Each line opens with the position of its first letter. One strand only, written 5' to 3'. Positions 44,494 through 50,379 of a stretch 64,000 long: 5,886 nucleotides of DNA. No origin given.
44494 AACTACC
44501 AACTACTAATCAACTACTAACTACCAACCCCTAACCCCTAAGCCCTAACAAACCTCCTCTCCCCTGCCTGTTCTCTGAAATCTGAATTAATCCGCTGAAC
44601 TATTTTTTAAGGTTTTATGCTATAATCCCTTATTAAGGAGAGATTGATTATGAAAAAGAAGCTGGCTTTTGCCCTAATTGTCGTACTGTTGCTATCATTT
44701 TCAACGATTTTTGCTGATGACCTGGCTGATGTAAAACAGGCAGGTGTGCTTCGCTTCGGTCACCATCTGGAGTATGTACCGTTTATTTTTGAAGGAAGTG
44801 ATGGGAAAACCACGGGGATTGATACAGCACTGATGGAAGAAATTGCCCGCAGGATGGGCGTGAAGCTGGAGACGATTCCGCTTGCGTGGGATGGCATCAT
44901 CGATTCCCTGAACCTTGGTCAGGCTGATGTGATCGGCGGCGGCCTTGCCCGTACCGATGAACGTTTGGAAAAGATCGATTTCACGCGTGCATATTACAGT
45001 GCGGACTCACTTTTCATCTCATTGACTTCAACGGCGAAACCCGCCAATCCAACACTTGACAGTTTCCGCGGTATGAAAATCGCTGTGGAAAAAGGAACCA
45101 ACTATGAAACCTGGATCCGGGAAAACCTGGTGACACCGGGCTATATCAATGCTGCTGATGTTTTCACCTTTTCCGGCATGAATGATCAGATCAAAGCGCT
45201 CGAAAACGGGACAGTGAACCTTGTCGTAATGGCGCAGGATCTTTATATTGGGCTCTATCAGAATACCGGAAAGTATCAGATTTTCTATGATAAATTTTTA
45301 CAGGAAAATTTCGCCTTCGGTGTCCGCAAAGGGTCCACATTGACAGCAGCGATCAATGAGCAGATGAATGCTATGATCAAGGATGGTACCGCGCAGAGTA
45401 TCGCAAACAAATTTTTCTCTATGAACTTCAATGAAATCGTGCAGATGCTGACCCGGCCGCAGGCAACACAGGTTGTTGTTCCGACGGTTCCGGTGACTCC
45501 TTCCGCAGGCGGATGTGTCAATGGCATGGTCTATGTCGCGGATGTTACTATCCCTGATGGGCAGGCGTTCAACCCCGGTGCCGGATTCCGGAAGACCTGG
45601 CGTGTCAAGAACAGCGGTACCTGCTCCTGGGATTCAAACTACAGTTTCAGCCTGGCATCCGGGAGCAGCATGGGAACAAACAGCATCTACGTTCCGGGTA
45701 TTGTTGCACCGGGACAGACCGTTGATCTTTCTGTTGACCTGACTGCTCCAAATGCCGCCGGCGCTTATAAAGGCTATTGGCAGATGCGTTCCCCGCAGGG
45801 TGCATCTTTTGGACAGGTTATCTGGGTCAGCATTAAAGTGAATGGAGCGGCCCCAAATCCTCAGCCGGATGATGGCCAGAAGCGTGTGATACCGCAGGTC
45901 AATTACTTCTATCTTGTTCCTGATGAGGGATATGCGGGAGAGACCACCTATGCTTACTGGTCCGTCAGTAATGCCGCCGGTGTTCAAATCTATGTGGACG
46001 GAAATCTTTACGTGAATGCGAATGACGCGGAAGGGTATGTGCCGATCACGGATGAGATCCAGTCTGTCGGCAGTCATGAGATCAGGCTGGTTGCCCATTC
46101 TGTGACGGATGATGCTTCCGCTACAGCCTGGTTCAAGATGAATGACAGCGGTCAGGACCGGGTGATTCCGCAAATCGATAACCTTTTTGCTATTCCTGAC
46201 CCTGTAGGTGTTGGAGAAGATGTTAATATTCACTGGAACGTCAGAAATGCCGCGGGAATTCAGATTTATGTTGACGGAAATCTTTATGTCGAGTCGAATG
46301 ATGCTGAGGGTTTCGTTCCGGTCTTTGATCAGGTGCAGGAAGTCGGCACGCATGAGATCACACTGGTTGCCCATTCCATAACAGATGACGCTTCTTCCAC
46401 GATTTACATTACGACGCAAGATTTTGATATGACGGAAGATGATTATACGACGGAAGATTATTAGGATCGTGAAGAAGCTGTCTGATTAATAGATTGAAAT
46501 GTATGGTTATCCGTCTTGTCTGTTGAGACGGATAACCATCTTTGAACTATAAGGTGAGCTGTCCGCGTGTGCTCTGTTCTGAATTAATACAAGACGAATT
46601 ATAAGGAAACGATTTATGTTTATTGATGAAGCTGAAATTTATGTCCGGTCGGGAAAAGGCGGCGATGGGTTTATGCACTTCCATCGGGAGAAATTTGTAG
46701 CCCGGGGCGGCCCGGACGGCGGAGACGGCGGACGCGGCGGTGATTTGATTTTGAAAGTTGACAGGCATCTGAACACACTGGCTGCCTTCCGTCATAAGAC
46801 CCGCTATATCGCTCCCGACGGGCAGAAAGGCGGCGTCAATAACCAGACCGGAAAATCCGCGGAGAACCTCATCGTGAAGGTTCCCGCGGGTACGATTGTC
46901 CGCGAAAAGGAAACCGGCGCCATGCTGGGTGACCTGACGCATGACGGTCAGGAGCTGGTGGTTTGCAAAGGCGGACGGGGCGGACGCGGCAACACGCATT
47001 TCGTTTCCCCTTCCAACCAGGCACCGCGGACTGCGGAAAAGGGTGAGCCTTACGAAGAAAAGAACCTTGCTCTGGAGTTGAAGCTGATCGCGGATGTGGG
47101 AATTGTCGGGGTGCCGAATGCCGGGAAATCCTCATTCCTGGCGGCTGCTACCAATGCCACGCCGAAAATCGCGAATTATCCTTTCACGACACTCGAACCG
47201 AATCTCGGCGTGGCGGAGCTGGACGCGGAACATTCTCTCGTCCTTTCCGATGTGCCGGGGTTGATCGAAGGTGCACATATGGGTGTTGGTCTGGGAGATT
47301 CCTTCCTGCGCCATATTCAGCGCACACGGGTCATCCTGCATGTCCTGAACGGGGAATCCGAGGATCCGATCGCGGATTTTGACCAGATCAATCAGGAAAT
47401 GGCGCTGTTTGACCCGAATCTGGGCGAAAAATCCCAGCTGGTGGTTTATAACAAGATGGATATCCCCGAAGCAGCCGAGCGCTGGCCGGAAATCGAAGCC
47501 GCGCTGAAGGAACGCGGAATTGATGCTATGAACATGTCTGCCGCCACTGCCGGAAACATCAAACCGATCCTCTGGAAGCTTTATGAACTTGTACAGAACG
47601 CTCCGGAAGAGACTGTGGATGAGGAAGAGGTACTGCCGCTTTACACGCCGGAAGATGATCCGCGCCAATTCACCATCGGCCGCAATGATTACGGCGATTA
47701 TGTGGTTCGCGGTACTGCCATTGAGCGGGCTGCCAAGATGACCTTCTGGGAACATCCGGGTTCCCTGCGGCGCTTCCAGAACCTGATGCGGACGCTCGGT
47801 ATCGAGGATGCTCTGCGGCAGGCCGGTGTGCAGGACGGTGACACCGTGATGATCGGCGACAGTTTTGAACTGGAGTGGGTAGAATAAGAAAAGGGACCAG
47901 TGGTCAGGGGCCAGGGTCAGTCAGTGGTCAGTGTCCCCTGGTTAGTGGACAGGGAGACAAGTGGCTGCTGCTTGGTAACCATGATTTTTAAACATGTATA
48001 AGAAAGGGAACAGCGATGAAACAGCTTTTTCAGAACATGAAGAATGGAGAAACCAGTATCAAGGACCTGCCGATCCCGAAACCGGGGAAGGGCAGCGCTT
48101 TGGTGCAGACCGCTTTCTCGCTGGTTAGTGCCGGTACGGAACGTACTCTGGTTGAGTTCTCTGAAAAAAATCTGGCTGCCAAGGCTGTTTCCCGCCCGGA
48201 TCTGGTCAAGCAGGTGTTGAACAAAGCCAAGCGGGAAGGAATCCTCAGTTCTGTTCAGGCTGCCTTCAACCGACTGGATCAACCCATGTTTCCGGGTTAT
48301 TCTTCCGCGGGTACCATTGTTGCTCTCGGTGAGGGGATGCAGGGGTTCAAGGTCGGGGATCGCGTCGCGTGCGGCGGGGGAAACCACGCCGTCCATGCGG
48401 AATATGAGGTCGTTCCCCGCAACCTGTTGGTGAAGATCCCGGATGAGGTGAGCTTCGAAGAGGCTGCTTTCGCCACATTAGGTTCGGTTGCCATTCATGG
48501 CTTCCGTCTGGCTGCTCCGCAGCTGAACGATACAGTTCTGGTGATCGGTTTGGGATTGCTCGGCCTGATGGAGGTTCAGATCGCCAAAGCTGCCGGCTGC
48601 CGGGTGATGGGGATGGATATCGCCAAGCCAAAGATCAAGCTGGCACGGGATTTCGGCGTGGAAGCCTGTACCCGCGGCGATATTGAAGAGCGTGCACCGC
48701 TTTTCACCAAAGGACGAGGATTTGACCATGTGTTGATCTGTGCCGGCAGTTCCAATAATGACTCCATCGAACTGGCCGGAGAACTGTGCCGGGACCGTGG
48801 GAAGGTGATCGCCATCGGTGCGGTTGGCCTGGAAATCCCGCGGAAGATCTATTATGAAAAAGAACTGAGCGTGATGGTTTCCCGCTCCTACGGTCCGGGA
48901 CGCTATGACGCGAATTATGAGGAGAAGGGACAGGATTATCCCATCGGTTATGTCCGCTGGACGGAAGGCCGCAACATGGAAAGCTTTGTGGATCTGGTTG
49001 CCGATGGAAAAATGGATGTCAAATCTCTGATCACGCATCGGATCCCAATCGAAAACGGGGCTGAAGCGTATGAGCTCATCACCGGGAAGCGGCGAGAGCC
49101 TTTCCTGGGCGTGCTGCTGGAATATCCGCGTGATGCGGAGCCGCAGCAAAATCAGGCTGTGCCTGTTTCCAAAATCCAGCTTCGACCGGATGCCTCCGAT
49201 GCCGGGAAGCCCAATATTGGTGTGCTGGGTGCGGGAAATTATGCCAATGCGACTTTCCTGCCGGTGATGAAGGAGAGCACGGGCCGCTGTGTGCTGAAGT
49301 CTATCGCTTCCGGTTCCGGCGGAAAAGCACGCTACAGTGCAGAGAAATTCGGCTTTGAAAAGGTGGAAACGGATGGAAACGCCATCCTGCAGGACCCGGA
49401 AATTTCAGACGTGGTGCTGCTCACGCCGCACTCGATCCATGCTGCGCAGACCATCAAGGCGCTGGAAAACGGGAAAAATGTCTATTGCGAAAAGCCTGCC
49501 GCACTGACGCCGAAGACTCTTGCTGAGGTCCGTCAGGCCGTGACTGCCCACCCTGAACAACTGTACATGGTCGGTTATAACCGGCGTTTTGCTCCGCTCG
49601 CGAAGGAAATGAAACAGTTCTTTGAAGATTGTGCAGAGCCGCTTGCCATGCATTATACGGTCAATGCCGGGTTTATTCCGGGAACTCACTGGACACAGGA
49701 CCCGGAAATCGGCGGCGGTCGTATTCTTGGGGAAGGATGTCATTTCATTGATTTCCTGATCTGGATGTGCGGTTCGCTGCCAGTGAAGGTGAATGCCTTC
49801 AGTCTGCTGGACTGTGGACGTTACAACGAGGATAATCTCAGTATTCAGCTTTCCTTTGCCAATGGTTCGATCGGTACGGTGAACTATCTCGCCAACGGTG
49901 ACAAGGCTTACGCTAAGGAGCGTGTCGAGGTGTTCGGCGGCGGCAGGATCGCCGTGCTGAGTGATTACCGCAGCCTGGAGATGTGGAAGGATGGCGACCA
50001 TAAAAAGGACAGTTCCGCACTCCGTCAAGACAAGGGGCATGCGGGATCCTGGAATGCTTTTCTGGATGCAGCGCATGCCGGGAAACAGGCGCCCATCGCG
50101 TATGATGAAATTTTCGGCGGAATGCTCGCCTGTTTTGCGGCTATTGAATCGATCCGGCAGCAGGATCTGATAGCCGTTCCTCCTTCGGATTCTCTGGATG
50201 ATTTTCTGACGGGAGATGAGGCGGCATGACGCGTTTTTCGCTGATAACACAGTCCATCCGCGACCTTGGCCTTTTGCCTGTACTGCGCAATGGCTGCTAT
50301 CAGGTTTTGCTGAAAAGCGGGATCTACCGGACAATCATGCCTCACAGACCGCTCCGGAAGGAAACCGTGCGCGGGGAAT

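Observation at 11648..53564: Arrays of degenerate tandem heptanucleotides whose conserved core is a stop trinucleotide, placed exactly at gene boundaries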

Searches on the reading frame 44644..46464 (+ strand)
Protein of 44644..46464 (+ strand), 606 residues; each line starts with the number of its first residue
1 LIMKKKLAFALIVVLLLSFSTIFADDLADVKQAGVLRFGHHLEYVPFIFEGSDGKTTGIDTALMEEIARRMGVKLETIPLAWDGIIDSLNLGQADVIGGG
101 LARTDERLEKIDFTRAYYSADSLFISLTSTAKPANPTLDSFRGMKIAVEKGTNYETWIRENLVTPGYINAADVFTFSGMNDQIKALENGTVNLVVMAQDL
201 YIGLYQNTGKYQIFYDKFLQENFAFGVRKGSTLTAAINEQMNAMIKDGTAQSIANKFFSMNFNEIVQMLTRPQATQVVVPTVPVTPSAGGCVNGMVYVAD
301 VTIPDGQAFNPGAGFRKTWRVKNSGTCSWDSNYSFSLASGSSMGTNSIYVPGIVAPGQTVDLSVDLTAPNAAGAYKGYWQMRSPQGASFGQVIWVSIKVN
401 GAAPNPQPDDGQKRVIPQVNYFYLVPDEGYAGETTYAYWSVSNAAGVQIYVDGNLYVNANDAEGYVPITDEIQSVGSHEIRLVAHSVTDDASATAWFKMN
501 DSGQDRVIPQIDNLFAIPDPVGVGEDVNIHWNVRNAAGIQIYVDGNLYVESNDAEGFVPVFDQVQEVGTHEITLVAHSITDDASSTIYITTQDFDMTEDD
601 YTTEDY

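Call 11: search_protein_families(library=pfam, proteins=[window:44644-46464:+])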
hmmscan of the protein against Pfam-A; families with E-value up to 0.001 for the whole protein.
window:44644-46464:+ (606 aa): 3 families
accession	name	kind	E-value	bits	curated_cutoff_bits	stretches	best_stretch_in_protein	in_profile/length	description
PF00497.25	SBP_bac_3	-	5e-29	101.2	26.4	1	36-259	1-131/132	Bacterial extracellular solute-binding proteins, family 3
PF16158.11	N_BRCA1_IG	-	8e-29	100.8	28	1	302-399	1-108/108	Ig-like domain from next to BRCA1 gene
PF10613.14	Lig_chan-Glu_bd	-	0.00028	21.4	30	1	81-120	66-105/115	Ligated ion channel L-glutamate- and glycine-binding site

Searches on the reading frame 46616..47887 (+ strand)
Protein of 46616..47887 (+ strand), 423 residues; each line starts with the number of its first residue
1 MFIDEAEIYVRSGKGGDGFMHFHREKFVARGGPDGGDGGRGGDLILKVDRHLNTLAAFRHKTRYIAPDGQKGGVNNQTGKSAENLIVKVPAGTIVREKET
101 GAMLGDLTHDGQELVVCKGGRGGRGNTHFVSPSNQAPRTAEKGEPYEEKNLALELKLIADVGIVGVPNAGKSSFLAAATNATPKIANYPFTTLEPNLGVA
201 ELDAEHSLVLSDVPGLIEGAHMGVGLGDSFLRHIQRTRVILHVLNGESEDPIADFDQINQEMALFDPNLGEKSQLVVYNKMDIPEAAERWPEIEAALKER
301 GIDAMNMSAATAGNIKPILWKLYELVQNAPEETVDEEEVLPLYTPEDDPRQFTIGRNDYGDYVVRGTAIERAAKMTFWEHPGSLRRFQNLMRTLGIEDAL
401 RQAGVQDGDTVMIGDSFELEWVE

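Call 11: search_protein_families(library=pfam, proteins=[window:46616-47887:+])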
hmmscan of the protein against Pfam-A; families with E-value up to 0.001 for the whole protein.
window:46616-47887:+ (423 aa): 4 families
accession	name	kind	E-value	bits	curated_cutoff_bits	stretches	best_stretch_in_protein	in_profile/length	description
PF01018.28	GTP1_OBG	-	1.1e-59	200.9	27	1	3-157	1-155/155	GTP1/OBG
PF01926.29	MMR_HSR1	-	5.4e-23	81.7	21.9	1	160-280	1-113/113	50S ribosome-binding GTPase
PF09269.16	DUF1967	-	9.1e-22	77.3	27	1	352-421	1-70/70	Domain of unknown function (DUF1967)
PF02421.24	FeoB_N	-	1e-08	35.3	27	1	161-217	3-58/156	Ferrous iron transport protein B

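Call 12: find_encoding_contigs(protein=window:46616-47887:+, flank=10000, max_places=10)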
Protein window:46616-47887:+ (423 aa): 11 contigs read that carry it; 6 places shown.
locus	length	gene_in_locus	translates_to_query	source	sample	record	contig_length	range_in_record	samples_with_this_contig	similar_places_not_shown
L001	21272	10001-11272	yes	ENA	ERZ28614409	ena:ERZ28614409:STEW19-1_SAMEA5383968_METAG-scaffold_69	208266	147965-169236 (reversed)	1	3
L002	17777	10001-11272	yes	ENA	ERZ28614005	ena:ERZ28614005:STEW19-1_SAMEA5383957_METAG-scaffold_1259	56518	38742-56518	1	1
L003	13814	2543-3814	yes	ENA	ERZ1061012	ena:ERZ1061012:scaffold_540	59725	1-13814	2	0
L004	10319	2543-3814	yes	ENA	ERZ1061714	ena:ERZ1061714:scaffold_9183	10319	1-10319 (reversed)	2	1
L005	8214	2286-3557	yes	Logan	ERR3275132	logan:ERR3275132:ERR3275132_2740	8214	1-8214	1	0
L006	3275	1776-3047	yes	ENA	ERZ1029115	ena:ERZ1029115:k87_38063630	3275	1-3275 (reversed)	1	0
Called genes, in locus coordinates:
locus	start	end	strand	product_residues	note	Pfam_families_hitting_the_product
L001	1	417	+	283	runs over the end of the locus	PF01256:Carb_kinase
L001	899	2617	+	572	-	PF00270:DEAD, PF00271:Helicase_C, PF16124:RecQ_Zn_bind, PF09382:RQC, PF00570:HRDC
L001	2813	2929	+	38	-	-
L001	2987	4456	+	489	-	PF00496:SBP_bac_5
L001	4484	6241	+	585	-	PF02743:dCache_1, PF22673:MCP-like_PDC_1, PF17201:Cache_3-Cache_2 (weak), PF00672:HAMP, PF00990:GGDEF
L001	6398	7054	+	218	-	-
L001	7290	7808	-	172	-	-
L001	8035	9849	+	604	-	PF00497:SBP_bac_3, PF16158:N_BRCA1_IG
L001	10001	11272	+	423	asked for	PF01018:GTP1_OBG, PF02421:FeoB_N, PF01926:MMR_HSR1, PF09269:DUF1967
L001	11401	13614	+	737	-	PF08240:ADH_N, PF00107:ADH_zinc_N, PF01408:GFO_IDH_MocA, PF02894:GFO_IDH_MocA_C, PF22725:GFO_IDH_MocA_C3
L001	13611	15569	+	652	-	PF16889:Hepar_II_III_N, PF07940:Hepar_II_III_C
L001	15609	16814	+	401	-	PF13439:Glyco_transf_4, PF13579:Glyco_trans_4_4, PF00534:Glycos_transf_1, PF13692:Glyco_trans_1_4, PF13524:Glyco_trans_1_2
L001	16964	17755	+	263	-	PF19420:DDAH_eukar, PF02274:ADI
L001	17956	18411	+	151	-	PF02381:MraZ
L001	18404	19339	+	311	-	PF01795:Methyltransf_5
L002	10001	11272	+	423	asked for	PF01018:GTP1_OBG, PF02421:FeoB_N, PF01926:MMR_HSR1, PF09269:DUF1967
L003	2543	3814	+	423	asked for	PF01018:GTP1_OBG, PF02421:FeoB_N, PF01926:MMR_HSR1, PF09269:DUF1967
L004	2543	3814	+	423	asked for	PF01018:GTP1_OBG, PF02421:FeoB_N, PF01926:MMR_HSR1, PF09269:DUF1967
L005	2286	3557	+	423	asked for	PF01018:GTP1_OBG, PF02421:FeoB_N, PF01926:MMR_HSR1, PF09269:DUF1967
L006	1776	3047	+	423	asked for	PF01018:GTP1_OBG, PF02421:FeoB_N, PF01926:MMR_HSR1, PF09269:DUF1967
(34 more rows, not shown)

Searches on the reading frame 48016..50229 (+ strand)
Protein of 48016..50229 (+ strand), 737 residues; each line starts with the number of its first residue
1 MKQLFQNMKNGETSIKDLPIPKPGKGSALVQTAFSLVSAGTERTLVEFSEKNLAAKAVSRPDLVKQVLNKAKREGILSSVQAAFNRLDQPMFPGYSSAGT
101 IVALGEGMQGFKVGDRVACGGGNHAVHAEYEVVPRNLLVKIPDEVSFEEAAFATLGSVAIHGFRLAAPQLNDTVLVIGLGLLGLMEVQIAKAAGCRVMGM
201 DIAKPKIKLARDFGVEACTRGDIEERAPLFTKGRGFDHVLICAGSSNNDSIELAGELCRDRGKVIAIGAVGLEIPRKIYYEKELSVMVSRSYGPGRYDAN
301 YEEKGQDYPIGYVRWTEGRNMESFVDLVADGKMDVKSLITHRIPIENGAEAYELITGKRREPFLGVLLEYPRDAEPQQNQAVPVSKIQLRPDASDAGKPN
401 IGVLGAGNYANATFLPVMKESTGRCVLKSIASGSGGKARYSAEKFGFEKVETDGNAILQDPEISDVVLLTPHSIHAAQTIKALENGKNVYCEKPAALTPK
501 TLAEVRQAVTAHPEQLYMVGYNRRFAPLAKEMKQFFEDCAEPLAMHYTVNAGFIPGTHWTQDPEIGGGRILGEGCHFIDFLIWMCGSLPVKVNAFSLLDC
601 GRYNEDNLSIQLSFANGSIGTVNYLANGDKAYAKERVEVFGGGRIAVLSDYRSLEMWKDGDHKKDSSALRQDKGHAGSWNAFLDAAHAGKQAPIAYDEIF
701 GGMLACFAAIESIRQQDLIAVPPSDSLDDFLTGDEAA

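Call 11: search_protein_families(library=pfam, proteins=[window:48016-50229:+])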
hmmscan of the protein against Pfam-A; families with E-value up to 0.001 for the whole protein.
window:48016-50229:+ (737 aa): 6 families
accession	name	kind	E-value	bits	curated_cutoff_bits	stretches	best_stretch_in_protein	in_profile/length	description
PF00107.32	ADH_zinc_N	-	1.9e-16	60.6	31.8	1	182-297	2-120/129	Zinc-binding dehydrogenase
PF01408.29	GFO_IDH_MocA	-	5.6e-16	59.8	24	1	400-520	2-119/120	Oxidoreductase family, NAD-binding Rossmann fold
PF22725.1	GFO_IDH_MocA_C3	-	3.8e-11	43.5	27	1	547-641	21-118/124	GFO/IDH/MocA C-terminal domain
PF02894.22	GFO_IDH_MocA_C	-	2.1e-10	41.2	22.9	1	551-689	24-182/218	Oxidoreductase family, C-terminal alpha/beta domain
PF08240.17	ADH_N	-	3.1e-08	34.2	23.5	1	85-143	28-104/104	Alcohol dehydrogenase GroES-like domain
PF13602.12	ADH_zinc_N_2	-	8e-05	24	27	1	231-358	19-126/134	Zinc-binding dehydrogenase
